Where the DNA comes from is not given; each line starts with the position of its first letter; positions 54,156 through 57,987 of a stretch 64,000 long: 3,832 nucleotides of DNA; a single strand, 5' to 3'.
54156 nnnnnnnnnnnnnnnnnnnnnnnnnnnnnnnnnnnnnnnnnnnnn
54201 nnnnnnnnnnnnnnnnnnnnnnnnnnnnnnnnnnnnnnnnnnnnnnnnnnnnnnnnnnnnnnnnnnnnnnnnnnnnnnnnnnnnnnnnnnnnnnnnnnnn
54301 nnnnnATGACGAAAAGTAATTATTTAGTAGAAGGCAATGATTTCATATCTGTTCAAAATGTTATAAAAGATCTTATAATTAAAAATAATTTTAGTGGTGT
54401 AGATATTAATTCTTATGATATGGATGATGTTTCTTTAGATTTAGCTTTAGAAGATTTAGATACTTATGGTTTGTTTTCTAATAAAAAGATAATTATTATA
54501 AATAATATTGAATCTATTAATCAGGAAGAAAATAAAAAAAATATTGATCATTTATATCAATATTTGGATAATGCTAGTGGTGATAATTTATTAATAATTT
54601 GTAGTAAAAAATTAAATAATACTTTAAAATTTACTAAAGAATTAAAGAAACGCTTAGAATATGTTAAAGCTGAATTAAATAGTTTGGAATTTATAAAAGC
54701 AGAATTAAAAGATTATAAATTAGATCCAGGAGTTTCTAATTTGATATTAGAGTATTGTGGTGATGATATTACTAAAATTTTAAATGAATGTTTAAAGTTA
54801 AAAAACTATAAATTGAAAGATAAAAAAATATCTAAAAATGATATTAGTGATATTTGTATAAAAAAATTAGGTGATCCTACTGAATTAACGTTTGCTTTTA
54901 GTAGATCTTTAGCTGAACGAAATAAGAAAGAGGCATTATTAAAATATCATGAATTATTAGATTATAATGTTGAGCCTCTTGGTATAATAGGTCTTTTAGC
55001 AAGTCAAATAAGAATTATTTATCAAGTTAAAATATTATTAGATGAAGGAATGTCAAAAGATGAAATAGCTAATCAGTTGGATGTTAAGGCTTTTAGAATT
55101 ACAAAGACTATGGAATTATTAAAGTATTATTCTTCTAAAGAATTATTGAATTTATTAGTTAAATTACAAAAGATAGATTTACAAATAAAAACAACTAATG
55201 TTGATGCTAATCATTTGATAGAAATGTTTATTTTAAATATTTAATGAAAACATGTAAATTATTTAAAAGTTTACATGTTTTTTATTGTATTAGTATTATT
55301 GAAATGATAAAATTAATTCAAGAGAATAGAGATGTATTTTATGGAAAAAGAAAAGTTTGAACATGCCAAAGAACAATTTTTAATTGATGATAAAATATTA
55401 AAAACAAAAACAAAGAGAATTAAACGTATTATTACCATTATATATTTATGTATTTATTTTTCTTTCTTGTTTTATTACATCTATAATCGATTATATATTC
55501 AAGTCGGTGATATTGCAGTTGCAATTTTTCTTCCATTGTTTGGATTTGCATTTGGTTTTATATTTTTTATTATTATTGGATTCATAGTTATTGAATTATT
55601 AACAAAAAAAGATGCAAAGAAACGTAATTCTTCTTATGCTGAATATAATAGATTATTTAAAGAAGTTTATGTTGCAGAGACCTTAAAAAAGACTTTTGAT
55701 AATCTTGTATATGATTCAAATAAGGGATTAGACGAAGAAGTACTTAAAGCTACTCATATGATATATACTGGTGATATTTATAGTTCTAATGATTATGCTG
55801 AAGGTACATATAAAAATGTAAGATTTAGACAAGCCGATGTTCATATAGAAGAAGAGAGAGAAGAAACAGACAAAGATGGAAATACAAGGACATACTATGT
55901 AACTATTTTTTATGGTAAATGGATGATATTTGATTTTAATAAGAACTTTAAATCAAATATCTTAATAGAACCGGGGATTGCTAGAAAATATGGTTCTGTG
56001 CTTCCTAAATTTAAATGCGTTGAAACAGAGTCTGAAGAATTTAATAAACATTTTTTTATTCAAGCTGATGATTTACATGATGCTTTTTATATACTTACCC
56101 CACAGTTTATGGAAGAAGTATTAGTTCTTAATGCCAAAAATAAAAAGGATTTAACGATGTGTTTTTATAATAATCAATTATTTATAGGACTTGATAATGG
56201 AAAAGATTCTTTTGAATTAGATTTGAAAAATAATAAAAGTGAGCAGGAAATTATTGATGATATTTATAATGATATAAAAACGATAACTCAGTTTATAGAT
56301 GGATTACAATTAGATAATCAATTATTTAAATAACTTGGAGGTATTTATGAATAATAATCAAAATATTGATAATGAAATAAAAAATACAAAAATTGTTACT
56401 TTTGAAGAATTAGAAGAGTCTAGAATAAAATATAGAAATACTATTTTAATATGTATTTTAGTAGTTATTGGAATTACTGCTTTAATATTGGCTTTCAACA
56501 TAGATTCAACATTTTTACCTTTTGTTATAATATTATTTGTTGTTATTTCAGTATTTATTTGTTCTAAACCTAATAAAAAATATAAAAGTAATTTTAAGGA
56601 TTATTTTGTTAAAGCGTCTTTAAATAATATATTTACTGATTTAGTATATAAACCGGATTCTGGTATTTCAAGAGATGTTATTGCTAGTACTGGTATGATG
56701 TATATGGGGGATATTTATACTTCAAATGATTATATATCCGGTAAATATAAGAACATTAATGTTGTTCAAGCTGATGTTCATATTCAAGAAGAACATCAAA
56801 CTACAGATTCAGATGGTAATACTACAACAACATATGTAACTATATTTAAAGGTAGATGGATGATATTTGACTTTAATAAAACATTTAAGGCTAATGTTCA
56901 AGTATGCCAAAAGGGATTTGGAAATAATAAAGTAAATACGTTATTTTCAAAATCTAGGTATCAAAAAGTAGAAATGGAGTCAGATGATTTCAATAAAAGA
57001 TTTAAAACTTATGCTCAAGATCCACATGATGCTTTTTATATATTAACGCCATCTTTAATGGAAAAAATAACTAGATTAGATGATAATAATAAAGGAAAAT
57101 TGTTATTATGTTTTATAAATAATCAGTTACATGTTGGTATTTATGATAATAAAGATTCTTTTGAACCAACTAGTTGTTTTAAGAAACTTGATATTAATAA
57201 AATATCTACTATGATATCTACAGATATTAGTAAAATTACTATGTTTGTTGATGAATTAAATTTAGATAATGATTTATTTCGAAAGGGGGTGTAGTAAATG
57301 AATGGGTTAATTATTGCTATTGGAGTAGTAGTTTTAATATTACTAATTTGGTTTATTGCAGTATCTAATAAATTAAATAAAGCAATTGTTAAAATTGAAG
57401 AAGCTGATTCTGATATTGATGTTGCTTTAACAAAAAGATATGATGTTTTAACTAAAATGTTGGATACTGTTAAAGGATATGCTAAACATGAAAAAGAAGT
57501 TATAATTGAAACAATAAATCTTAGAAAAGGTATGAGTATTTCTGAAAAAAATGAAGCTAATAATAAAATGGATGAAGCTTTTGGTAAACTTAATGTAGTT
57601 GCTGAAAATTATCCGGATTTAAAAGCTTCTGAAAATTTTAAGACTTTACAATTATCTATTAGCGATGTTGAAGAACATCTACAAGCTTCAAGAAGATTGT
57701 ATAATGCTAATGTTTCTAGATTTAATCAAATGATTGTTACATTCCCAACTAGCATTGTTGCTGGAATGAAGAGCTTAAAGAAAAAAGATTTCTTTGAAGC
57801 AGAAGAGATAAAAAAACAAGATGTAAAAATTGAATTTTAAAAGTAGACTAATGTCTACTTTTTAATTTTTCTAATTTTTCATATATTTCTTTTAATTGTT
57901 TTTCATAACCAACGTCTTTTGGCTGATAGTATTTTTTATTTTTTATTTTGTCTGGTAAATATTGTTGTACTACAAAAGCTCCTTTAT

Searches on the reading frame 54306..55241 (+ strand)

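Call 62: search_protein_families(library=pfam, proteins=[window:54306-55241:+], max_evalue=0.0001)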
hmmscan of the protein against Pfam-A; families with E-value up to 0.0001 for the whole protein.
window:54306-55241:+ (312 aa): 2 families
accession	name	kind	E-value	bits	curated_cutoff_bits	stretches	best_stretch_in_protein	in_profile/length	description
PF21694.2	DNA_pol3_delta_C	-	4.3e-30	104.6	27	1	195-311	4-120/121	DNA polymerase III delta subunit, C-terminal domain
PF06144.19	DNA_pol3_delta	-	1.2e-16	61.2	21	1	6-122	1-123/124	DNA polymerase III, delta subunit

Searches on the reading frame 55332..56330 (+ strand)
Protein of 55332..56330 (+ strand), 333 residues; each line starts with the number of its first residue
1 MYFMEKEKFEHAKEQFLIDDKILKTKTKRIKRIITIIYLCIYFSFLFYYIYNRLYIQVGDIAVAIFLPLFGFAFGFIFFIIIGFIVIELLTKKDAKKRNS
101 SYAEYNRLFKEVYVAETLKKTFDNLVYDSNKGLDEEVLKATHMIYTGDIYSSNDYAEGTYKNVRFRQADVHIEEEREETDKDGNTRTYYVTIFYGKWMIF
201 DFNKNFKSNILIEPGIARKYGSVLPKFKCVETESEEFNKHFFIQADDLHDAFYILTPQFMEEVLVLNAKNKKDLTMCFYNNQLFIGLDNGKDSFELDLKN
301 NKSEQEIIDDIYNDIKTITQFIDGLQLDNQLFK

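Call 62: search_protein_families(library=pfam, proteins=[window:55332-56330:+], max_evalue=0.0001)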
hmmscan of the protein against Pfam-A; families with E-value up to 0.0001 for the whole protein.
window:55332-56330:+ (333 aa): 1 family
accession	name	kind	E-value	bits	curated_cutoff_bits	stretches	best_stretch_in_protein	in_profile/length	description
PF11335.13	DUF3137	-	3.2e-31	108.5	26.1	1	191-327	1-139/139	Protein of unknown function (DUF3137)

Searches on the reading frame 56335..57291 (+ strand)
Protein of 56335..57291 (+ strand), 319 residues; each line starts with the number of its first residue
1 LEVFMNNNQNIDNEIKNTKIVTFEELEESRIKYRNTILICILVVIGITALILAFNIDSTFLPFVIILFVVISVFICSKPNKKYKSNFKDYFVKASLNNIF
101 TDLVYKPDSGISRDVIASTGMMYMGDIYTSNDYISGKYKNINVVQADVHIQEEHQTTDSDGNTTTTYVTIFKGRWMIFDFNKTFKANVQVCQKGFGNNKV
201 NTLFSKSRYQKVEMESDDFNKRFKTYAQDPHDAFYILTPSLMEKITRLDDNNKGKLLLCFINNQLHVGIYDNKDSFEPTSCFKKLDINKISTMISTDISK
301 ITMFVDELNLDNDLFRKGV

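Call 62: search_protein_families(library=pfam, proteins=[window:56335-57291:+], max_evalue=0.0001)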
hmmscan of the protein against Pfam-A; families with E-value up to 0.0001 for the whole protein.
window:56335-57291:+ (319 aa): 1 family
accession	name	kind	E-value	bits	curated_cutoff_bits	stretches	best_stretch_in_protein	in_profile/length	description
PF11335.13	DUF3137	-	1.2e-35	122.9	26.1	1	169-310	1-139/139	Protein of unknown function (DUF3137)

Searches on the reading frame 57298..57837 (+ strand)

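Call 63: search_protein_families(library=pfam, proteins=[window:57298-57837:+], max_evalue=0.0001)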
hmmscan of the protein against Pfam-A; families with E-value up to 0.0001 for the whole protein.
window:57298-57837:+ (180 aa): 1 family
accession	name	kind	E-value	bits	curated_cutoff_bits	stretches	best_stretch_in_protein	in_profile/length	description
PF04011.17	LemA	-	3e-47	160.6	26.2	1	38-180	3-149/149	LemA family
